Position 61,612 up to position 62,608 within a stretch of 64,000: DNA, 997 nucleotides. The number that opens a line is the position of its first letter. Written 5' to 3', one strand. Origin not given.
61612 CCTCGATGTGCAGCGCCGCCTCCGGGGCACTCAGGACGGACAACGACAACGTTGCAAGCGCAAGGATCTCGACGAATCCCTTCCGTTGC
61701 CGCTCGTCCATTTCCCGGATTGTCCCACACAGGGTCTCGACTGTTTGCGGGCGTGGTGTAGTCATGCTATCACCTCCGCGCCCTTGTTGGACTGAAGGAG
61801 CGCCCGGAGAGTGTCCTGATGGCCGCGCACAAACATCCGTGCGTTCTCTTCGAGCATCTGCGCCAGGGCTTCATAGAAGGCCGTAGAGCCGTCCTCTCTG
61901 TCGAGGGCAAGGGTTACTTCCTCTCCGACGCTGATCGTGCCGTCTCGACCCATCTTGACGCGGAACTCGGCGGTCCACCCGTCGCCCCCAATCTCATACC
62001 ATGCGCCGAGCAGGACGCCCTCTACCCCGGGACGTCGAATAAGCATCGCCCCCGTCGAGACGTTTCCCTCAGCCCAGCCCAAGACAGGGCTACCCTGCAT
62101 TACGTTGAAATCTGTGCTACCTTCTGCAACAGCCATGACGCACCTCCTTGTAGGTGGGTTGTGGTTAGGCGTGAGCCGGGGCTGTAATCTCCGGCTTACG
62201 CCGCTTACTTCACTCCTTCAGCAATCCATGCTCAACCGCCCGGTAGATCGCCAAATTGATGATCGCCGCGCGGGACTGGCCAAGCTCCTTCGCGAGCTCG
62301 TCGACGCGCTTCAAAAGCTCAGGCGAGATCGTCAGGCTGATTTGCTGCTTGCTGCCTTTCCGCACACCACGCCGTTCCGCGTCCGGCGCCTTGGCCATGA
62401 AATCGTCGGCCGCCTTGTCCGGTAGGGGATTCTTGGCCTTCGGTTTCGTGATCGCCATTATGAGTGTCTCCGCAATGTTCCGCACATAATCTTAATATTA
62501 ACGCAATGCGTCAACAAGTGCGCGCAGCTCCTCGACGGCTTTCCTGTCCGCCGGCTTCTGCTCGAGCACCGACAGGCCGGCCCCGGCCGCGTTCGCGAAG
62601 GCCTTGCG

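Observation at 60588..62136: Chain of translationally coupled tiny genes feeding into a stand-alone DEDDh exonuclease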

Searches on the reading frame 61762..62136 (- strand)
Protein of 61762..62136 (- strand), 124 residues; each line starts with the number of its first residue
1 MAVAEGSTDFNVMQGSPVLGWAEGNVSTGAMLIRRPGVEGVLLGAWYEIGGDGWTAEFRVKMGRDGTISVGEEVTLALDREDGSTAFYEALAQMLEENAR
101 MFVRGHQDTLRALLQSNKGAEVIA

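Call 5: search_protein_families(library=pfam, proteins=[window:61762-62136:-], max_evalue=1)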
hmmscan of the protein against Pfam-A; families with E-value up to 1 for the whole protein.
window:61762-62136:- (124 aa): 1 family
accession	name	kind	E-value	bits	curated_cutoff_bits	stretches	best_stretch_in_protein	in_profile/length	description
PF14250.11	AbrB-like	-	0.12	12.9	25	1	49-84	22-57/70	AbrB-like transcriptional regulator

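Call 12: search_protein_families(library=ncbifam, proteins=[window:61762-62136:-], max_evalue=1)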
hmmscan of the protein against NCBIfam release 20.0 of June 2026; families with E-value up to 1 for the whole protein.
window:61762-62136:- (124 aa): 0 families

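Call 13: search_protein_families(library=phrogs, proteins=[window:61762-62136:-], max_evalue=0.1)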
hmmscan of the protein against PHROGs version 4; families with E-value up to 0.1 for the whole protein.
window:61762-62136:- (124 aa): 0 families

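Call 14: search_protein_families(library=padloc, proteins=[window:61762-62136:-], max_evalue=0.1)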
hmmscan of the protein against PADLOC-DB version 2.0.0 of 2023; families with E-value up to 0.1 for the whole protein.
window:61762-62136:- (124 aa): 0 families

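Call 23: search_dna_similar(query=window:61762-62136:-, collection=plasmids, mode=protein, max_evalue=0.01, max_rows=20)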
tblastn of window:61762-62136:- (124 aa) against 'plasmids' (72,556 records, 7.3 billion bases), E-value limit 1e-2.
No match.

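Call 31: list_cluster_members(proteins=[P0121, window:61762-62136:-, window:61505-61765:-, window:60588-60803:-, window:61391-61501:-])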
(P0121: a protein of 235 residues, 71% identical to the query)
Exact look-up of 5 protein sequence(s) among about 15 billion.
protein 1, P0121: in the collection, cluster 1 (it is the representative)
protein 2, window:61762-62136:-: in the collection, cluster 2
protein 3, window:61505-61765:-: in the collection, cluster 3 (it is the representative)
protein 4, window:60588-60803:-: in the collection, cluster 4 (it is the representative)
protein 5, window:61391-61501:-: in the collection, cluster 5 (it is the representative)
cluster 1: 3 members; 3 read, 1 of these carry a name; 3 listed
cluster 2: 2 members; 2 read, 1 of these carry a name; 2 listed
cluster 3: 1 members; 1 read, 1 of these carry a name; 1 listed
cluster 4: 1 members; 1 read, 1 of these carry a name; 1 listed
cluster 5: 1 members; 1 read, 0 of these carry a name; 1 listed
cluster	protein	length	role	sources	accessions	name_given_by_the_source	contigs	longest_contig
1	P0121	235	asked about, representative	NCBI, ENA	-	-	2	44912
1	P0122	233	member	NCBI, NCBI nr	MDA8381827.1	MAG: HAD domain-containing protein [Betaproteobacteria bacterium] | HAD domain-containing protein [Betaproteobacteria bacterium]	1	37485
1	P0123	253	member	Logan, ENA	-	-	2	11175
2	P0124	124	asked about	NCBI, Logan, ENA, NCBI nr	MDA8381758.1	MAG: hypothetical protein M0037_01545 [Betaproteobacteria bacterium] | hypothetical protein [Betaproteobacteria bacterium]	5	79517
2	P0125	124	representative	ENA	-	-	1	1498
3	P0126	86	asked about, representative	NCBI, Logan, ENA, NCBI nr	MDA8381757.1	MAG: hypothetical protein M0037_01540 [Betaproteobacteria bacterium] | hypothetical protein [Betaproteobacteria bacterium]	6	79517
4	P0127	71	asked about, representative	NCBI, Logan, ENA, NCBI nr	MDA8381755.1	MAG: hypothetical protein M0037_01530 [Betaproteobacteria bacterium] | hypothetical protein [Betaproteobacteria bacterium]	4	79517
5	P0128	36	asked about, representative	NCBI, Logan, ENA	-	-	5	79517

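Call 32: find_encoding_contigs(protein=P0122, flank=8000, max_places=4)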
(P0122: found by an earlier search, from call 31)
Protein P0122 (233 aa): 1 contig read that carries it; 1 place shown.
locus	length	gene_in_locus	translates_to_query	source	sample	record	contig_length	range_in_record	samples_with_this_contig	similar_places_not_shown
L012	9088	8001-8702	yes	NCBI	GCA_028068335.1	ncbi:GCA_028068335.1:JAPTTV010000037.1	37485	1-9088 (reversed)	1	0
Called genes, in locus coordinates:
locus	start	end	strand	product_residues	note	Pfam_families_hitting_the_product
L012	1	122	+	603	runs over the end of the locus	PF01807:Zn_ribbon_DnaG, PF08275:DNAG_N, PF01751:Toprim, PF13155:Toprim_2, PF13362:Toprim_3 (weak), PF13662:Toprim_4, PF10410:DnaB_bind, PF08278:DnaG_DnaB_bind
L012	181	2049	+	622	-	PF03979:Sigma70_r1_1, PF00140:Sigma70_r1_2, PF04546:Sigma70_ner, PF04542:Sigma70_r2, PF04539:Sigma70_r3, PF04545:Sigma70_r4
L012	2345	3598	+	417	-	PF00589:Phage_integrase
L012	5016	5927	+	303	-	-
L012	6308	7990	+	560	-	PF13392:HNH_3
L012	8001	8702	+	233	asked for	PF18143:HAD_SAK_2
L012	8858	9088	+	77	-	?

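Call 57: search_protein_representatives(protein=window:61762-62136:-)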
Query: 124 residues. Proteins with E-value up to 0.001 (for the whole library): 9; up to 1e-10: 3; up to 1e-30: 1. The best 9 are listed.
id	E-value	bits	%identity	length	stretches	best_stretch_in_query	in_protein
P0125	2.3e-73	259.9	98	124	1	1-124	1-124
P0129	7.7e-13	64.6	28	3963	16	22-74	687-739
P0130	2.9e-12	62.8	46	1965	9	44-76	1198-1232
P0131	2.6e-08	50.0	31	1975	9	10-58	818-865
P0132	5.0e-06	42.6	38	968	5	21-48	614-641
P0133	3.0e-05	40.1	24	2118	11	42-90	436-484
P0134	1.4e-04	37.9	27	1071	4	19-72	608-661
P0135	7.1e-04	35.7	24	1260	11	42-90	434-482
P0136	1.0e-03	35.2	36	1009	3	48-93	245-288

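Call 58: search_protein_families(library=pfam, proteins=[P0130, P0132, P0136, P0134], max_evalue=0.001)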
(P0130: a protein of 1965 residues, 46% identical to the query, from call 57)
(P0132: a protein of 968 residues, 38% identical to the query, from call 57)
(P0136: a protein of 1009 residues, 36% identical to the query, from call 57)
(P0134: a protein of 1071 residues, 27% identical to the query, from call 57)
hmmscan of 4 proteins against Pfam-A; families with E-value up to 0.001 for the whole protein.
P0130 (1965 aa): 11 families
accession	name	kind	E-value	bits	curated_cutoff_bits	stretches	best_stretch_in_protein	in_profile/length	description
PF00041.27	fn3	-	1e-79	263.2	25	12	843-930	5-81/84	Fibronectin type III domain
PF16656.11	Pur_ac_phosph_N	-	1.5e-64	215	30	3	1265-1334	24-93/93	Purple acid Phosphatase, N-terminal domain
PF25059.1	FN3_DSCAM-DSCAML_C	-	2e-53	179.1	39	0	1655-1735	9-80/89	DSCAM/DSCAML C-terminal Fn3-like domain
PF03781.23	FGE-sulfatase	-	9.2e-50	170.1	23.3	1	1746-1962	4-254/255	Sulfatase-modifying factor enzyme 1-like domain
PF16655.11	PhoD_N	-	1.7e-39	134.7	30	0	758-820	17-80/90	PhoD-like phosphatase, N-terminal domain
PF25300.1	Fn3_Dep-1_3rd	-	6.4e-30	103.3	26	0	1104-1127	57-80/85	Dep-1 third Fn3-like domain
PF10012.15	DUF2255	-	4.3e-12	46.8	29.8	0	1253-1276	54-77/115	Uncharacterized protein conserved in bacteria (DUF2255)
PF24946.1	Fn3_Dep-1_4th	-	2.2e-10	40.9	27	0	1594-1623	60-90/100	Dep-1 fourth Fn3-like domain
PF20891.2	DUF6844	-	3.8e-10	40.2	27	0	1092-1117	47-72/97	Domain of unknown function (DUF6844)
PF16893.11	fn3_2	-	7.3e-07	29.7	27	0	1493-1530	48-85/89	Fibronectin type III domain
PF16974.11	NAR2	-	0.00089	19.3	26.6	0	96-132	90-128/142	High-affinity nitrate transporter accessory, Ig-like domain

P0132 (968 aa): 3 families
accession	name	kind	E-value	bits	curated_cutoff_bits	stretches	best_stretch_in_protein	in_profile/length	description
PF00839.22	Cys_rich_FGFR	-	1e-08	35.5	22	0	217-237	35-56/58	Cysteine rich repeat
PF21213.3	PriA-like_WH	-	3.3e-05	24.2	27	0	259-285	10-35/63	Primosomal protein N'-like, winged helix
PF08411.15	Exonuc_X-T_C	-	0.00021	21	27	0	613-638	26-51/269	Exonuclease C-terminal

P0136 (1009 aa): 7 families
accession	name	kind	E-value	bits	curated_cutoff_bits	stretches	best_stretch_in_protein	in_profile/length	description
PF25275.1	Golvesin_C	-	1.4e-45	155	31.6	4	837-969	2-131/132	Golvesin C-terminal domain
PF22544.2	HYDIN_VesB_CFA65-like_Ig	-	3.3e-24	85.5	25.5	3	214-297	10-91/100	HYDIN/CFA65/VesB-like, Ig-like domain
PF15780.11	ASH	-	1e-22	80.5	27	3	213-294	13-93/98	Abnormal spindle-like microcephaly-assoc'd, ASPM-SPD-2-Hydin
PF07610.17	DUF1573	-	1.3e-16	60.8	26.1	0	213-307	7-98/98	Protein of unknown function (DUF1573)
PF22073.2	Cep192_D4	-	2.5e-12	47.4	35.5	0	213-303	10-105/112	Cep192 domain 4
PF13704.12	Glyco_tranf_2_4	-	7.7e-06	26.8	27.5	0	112-141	23-52/98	Glycosyl transferase family 2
PF23951.1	DUF7282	-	2.6e-05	24.8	27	0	252-306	38-92/112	Domain of unknown function (DUF7282)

P0134 (1071 aa): 3 families
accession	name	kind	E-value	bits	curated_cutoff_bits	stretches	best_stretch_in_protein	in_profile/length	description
PF19403.5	SpaA_2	-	1.1e-137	449.5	25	6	756-844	1-96/96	Prealbumin-like fold domain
PF24514.1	SpaA_4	-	5.7e-06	27.5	27.3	0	494-569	19-105/107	Prealbumin-like fold domain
PF05738.19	Cna_B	-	0.00014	22.7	22.3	0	798-833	56-85/87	Cna protein B-type domain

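Call 62: find_related_loci(query=window:61762-62136:-, collection=metagenome_contigs, flank=6000)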
Query window:61762-62136:- (124 aa) in metagenome_contigs; peptide patterns used: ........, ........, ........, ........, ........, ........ (x = any residue, [..] = any of these).
54 stretches matched a pattern, but none encodes a relative of the query by tblastn (E <= 1e-3).

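Call 67: predict_structure(protein=window:61762-62136:-)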
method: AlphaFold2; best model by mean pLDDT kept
length: 124 residues; sequences in the alignment: 1
mean_pLDDT: 54.2   pTM: 0.46
mean pLDDT of the five models: 54.2, 52.5, 50.8, 48.8, 47.0
residues with pLDDT >= 90: 0; 70-90: 19; 50-70: 65; < 50: 40
segments of 3 or more residues with pLDDT < 50: 1-29, 117-124
pLDDT, mean of each block of 10 residues (from residue 1): 30 33 43 52 55 60 66 57 67 72 71 56 24
secondary structure, 60 per line:
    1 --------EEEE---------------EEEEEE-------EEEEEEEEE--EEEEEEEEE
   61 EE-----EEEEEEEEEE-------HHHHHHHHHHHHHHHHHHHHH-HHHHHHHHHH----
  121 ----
elements in order: E9-12 E28-33 E41-49 E52-62 E68-77 H85-105 H107-116

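Call 101: find_encoding_contigs(protein=P0125, flank=3000, max_places=5)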
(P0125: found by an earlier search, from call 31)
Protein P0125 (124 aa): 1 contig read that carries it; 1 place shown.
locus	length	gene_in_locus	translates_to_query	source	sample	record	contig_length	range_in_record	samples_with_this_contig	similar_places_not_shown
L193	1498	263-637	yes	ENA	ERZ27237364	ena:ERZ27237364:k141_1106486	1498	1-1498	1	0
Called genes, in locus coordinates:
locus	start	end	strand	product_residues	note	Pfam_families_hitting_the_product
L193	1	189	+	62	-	?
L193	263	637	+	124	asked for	-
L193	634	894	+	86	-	-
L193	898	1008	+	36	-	-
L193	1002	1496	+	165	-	?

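Call 102: find_encoding_contigs(protein=P0123, flank=8000, max_places=5)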
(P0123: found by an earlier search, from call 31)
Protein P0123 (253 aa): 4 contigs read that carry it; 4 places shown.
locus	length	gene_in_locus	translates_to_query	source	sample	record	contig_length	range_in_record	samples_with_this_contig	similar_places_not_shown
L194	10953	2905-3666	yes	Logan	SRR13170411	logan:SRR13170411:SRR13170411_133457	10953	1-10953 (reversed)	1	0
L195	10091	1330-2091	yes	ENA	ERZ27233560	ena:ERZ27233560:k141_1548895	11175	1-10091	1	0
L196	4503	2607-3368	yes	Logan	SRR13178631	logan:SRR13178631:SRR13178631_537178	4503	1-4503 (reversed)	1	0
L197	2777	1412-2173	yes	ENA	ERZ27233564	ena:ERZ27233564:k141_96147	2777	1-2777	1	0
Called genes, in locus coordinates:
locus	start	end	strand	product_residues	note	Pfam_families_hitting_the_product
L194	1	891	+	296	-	?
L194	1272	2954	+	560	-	PF13392:HNH_3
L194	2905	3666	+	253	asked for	PF18143:HAD_SAK_2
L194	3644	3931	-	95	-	-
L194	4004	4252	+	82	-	-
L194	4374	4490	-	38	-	-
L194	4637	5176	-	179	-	PF13707:RloB (weak)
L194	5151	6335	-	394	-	PF02463:SMC_N (faint), PF13304:AAA_21, PF13175:AAA_15 (weak)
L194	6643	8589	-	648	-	PF10592:AIPR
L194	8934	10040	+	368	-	PF03235:GmrSD_N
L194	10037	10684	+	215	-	PF18737:HEPN_MAE_28990, PF18735:HEPN_RiboL-PSP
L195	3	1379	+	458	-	?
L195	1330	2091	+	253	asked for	PF18143:HAD_SAK_2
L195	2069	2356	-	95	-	-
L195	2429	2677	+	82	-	-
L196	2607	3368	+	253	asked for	PF18143:HAD_SAK_2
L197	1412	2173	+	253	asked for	PF18143:HAD_SAK_2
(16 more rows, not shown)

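Call 106: fold_search(model_id=the predicted structure, library=pdb)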
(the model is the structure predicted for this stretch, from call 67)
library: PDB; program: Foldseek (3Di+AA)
matches with E <= 10: 284; with E <= 0.001: 0
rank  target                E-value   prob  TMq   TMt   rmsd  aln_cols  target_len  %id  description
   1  8p94_V                4.0e-01  0.12  0.22  0.13  14.9       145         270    8  Cryo-EM structure of cortactin stabilized Arp2/3-complex nucleated actin branches (released 2024-01-03)
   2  5i7k_A                4.7e-01  0.20  0.27  0.19  15.2       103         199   13  Crystal Structure of Human SPLUNC1 Dolphin Mutant D1 (G58A, S61A, G62E, G63D, G66D, I67T) (released 2016-05-18)
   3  6baq_E                5.0e-01  0.21  0.28  0.19  15.2       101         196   17  Mus musculus BPIFA1 (released 2018-05-09)
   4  6baq_G                6.6e-01  0.14  0.25  0.18  15.5       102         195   18  Mus musculus BPIFA1 (released 2018-05-09)
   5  9bk6_A                8.2e-01  0.51  0.39  0.46   5.6        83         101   16  Structure of B10_CYTX binder-complex (released 2024-10-09)
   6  3nm7_A                9.2e-01  0.30  0.31  0.43  11.1        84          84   12  Crystal Structure of Borrelia burgdorferi Pur-alpha (released 2010-10-06)
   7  3nm7_C                9.2e-01  0.28  0.30  0.44  10.2        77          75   13  Crystal Structure of Borrelia burgdorferi Pur-alpha (released 2010-10-06)
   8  1pcf_A                9.8e-01  0.15  0.18  0.29  11.5        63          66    8  HUMAN TRANSCRIPTIONAL COACTIVATOR PC4 C-TERMINAL DOMAIN (released 1998-03-18)
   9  7vr6                  9.8e-01  0.08  0.21  0.14  15.4       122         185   13  Crystal structure of MlaC from Escherichia coli in quasi-open state (released 2022-09-21)
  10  4igx_B                1.2e+00  0.16  0.21  0.19   5.8        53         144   24  Crystal structure of kirola (Act d 11) - triclinic form (released 2013-09-04)
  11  5kph_MODEL_1_A        1.2e+00  0.41  0.34  0.46   5.2        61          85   11  Solution NMR Structure of Denovo Beta Sheet Design Protein, Northeast Structural Genomics Consortium (NESG) Ta (released 2016-09-28)
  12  3nm7_D                1.4e+00  0.23  0.31  0.46  11.0        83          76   13  Crystal Structure of Borrelia burgdorferi Pur-alpha (released 2010-10-06)
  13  6bym_A                1.4e+00  0.21  0.44  0.31   8.8       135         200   14  Crystal structure of the sterol-bound second StART domain of yeast Lam4 (released 2018-01-17)
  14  7qoo_P                1.4e+00  0.14  0.32  0.19  17.4       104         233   10  Structure of the human inner kinetochore CCAN complex (released 2022-06-08)
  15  4r4k_D                1.4e+00  0.10  0.23  0.20   9.3        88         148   15  Crystal structure of a cystatin-like protein (BACCAC_01506) from Bacteroides caccae ATCC 43185 at 1.69 A resolution (released 2014-10-01)
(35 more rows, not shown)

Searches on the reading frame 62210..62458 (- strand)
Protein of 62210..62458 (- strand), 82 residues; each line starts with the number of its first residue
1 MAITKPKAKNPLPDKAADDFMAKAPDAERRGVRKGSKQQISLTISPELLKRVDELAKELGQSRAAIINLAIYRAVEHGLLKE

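Call 5: search_protein_families(library=pfam, proteins=[window:62210-62458:-], max_evalue=1)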
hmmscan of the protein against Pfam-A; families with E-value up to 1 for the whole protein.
window:62210-62458:- (82 aa): 5 families
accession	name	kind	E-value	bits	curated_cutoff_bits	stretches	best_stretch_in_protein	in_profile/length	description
PF01402.27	RHH_1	-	1.3e-07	31.8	20.5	1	40-71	2-33/39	Ribbon-helix-helix protein, copG family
PF07878.17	RHH_5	-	0.00025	21.2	26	1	40-76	4-40/43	CopG-like RHH_1 or ribbon-helix-helix domain, RHH_5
PF15919.11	HicB_lk_antitox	-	0.081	13.5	27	1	35-67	87-119/123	HicB_like antitoxin of bacterial toxin-antitoxin system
PF04760.21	IF2_N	-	0.1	12.8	25.3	1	50-68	4-22/53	Translation initiation factor IF-2, N-terminal region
PF14384.12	BrnA_antitoxin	-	0.14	13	26.1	1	16-52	6-49/68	BrnA antitoxin of type II toxin-antitoxin system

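Call 12: search_protein_families(library=ncbifam, proteins=[window:62210-62458:-], max_evalue=1)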
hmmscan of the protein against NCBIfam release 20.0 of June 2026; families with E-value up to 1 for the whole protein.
window:62210-62458:- (82 aa): 4 families
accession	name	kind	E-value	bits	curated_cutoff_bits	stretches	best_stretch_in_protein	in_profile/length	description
NF047399.1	BrnA_antitoxin_add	equivalog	0.00032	20.8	60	1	33-73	27-68/70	type II toxin-antitoxin system BrnA family antitoxin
NF048017.1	antitoxin_RelB_like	equivalog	0.011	15.9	50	1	44-75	2-33/70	type II toxin-antitoxin system RelB family antitoxin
NF041551.1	YlcI_YnfO_N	subfamily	0.03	14.4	30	1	38-67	3-31/42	YlcI/YnfO family protein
NF053762.1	aCcr1_fam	equivalog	0.068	13.1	60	1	44-72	7-35/38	aCcr1 family cell cycle regulator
